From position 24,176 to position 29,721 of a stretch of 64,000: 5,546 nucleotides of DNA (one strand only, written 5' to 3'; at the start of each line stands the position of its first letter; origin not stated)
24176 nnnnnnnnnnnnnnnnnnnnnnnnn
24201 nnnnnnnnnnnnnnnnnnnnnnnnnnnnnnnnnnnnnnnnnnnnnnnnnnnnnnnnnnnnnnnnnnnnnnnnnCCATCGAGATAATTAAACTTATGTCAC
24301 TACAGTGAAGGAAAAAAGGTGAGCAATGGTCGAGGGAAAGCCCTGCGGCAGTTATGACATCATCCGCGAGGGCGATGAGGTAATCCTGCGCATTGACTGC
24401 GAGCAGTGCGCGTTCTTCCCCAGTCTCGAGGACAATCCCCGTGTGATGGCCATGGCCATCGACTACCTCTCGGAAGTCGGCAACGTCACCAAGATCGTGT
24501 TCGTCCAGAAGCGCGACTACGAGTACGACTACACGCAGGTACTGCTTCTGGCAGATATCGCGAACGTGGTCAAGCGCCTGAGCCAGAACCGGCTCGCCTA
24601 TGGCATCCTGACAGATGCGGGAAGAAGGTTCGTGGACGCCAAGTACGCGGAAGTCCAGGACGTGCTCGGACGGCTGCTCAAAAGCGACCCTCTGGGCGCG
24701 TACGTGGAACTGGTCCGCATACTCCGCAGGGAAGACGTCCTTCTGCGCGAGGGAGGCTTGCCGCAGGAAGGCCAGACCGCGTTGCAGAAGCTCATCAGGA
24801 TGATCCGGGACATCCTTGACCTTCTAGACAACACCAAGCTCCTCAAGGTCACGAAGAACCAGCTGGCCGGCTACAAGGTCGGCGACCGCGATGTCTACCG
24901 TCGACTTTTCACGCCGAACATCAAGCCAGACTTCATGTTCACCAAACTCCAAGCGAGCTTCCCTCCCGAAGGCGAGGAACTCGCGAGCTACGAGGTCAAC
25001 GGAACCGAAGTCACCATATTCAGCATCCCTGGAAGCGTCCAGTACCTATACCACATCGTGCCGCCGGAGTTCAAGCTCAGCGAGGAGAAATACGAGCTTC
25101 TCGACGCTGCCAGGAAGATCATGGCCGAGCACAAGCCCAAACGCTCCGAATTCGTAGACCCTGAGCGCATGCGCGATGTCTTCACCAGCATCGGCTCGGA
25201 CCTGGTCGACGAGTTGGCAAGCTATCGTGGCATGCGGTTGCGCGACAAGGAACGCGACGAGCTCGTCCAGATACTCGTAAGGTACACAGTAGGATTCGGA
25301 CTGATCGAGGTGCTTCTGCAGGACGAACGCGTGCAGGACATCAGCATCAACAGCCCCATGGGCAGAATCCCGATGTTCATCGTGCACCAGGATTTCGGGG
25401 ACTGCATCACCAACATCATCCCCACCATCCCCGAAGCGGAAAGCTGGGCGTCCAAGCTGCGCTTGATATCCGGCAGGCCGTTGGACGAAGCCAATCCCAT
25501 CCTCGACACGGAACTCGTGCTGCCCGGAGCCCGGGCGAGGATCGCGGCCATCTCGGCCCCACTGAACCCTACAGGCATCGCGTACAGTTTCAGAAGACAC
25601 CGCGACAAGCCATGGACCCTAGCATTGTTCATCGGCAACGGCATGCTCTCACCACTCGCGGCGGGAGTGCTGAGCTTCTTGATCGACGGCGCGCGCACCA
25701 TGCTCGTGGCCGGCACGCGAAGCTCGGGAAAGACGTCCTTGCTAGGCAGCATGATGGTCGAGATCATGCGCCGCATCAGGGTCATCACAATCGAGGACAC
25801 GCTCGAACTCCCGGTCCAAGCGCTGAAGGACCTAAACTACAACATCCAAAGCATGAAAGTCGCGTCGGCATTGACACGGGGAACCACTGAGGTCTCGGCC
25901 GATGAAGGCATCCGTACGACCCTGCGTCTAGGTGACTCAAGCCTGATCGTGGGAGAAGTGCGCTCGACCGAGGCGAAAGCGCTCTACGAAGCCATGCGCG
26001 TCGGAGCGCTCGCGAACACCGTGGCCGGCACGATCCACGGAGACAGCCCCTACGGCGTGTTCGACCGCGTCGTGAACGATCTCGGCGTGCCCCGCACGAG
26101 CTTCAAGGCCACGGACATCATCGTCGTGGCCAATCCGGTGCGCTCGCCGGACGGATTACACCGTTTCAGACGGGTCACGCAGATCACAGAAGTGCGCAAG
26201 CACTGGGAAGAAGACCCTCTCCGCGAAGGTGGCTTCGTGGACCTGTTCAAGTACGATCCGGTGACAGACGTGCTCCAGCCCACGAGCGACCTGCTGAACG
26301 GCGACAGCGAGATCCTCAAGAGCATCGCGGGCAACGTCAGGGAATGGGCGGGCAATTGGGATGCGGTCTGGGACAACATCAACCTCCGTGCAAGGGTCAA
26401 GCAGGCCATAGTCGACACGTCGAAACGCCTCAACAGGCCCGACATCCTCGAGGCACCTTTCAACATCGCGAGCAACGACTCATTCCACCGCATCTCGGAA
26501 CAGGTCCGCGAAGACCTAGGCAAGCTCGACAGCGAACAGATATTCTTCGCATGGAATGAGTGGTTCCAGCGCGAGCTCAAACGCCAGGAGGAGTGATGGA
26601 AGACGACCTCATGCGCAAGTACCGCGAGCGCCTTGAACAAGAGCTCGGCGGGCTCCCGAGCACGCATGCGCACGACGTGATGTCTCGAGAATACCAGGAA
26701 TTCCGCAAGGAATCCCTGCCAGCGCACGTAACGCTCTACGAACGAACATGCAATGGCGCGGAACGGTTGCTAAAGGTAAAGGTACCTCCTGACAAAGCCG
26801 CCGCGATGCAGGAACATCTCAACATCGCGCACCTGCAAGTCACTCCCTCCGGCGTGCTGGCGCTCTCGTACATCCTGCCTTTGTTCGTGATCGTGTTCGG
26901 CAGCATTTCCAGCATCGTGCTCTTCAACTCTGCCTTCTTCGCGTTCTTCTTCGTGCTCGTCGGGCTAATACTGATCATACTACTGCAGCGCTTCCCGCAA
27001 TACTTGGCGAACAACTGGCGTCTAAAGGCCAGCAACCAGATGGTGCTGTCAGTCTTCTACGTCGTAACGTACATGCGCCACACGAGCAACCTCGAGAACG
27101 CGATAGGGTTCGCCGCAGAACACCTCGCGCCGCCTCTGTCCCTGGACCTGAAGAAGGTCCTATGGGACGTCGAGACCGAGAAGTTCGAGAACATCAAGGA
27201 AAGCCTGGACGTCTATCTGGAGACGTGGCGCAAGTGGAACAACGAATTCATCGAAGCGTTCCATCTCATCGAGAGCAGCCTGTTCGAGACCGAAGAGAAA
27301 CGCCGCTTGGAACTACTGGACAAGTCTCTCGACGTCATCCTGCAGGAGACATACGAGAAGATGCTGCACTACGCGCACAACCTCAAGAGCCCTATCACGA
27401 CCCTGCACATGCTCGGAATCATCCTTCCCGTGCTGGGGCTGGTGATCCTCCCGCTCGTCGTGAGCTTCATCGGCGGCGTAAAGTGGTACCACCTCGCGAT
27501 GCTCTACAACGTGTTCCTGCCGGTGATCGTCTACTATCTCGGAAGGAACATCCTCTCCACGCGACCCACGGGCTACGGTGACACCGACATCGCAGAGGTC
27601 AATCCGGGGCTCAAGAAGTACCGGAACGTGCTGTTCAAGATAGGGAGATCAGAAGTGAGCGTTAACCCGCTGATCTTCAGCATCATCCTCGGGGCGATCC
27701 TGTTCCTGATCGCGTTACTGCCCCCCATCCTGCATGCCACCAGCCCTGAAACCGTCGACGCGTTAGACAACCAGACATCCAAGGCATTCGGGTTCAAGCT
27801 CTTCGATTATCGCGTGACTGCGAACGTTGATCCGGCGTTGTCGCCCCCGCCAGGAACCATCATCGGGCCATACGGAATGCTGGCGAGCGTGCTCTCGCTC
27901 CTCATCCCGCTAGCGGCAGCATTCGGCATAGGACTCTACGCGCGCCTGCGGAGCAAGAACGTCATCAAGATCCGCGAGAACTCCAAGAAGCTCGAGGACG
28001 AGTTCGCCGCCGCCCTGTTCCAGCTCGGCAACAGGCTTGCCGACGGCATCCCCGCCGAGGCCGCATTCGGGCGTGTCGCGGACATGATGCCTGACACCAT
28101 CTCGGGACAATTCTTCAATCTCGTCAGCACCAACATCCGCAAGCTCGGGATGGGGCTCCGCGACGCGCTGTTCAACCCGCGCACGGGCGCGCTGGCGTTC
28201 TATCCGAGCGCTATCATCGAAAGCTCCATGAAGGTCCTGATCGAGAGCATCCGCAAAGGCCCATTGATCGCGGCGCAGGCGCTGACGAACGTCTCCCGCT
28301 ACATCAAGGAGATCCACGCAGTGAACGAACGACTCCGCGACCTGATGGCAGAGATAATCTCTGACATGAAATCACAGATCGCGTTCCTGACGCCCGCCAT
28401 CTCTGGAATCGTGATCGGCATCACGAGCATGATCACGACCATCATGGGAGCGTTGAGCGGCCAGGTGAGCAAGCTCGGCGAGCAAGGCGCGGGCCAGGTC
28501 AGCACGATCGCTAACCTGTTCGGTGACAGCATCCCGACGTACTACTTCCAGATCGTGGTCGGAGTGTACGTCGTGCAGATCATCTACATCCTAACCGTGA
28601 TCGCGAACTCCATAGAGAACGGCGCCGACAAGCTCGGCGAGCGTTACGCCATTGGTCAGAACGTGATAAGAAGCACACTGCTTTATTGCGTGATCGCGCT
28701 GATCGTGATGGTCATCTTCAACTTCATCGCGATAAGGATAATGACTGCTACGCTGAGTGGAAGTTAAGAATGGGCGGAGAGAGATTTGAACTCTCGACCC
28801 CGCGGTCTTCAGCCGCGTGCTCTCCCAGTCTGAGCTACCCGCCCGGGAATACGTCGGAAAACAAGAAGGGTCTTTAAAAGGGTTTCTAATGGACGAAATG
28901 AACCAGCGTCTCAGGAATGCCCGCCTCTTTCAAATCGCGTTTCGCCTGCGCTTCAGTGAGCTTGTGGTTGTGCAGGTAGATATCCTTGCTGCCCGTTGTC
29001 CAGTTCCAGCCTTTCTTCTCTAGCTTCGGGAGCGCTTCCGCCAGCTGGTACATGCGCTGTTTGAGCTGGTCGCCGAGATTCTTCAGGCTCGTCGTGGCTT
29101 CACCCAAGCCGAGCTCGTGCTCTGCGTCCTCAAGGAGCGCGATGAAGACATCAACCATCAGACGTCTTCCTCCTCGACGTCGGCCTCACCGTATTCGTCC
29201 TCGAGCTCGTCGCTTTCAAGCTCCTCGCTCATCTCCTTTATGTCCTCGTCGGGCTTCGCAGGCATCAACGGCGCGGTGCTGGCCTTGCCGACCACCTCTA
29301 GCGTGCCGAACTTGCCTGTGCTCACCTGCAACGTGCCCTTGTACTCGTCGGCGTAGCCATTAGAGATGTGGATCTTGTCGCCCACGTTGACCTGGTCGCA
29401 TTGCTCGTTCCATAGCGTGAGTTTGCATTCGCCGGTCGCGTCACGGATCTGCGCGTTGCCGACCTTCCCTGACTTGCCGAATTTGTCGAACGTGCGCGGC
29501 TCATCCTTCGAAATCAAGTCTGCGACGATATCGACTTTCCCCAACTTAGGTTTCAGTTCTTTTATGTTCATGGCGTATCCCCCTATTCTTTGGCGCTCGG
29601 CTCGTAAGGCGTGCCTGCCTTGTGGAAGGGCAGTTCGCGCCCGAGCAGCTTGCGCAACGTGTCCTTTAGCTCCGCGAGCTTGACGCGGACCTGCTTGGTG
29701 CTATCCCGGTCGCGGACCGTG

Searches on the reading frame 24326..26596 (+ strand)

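Call 15: search_protein_families(library=pfam, proteins=[window:24326-26596:+], max_evalue=0.001)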
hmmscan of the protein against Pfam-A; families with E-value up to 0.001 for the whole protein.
window:24326-26596:+ (756 aa): 1 family
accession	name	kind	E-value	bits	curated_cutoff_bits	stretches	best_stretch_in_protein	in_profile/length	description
PF00437.27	T2SSE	-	4.2e-14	52.4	24.9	1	426-602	113-274/370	Type II/IV secretion system protein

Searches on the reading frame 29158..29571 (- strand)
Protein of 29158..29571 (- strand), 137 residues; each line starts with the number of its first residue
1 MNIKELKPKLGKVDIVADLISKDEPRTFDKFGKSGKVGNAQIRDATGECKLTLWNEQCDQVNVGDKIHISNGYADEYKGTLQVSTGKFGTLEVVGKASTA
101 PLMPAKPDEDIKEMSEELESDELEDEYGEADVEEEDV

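Call 16: search_protein_families(library=pfam, proteins=[window:29158-29571:-], max_evalue=0.001)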
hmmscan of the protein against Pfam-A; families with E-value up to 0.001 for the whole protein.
window:29158-29571:- (137 aa): 2 families
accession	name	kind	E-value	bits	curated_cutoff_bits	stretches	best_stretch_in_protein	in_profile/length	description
PF21473.3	Ssb-like_OB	-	8.6e-08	32.7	24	1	13-93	17-97/97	Single-stranded DNA binding protein Ssb-like, OB fold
PF01336.31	tRNA_anti-codon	-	9.7e-07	29.1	27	1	32-84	12-68/75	OB-fold nucleic acid binding domain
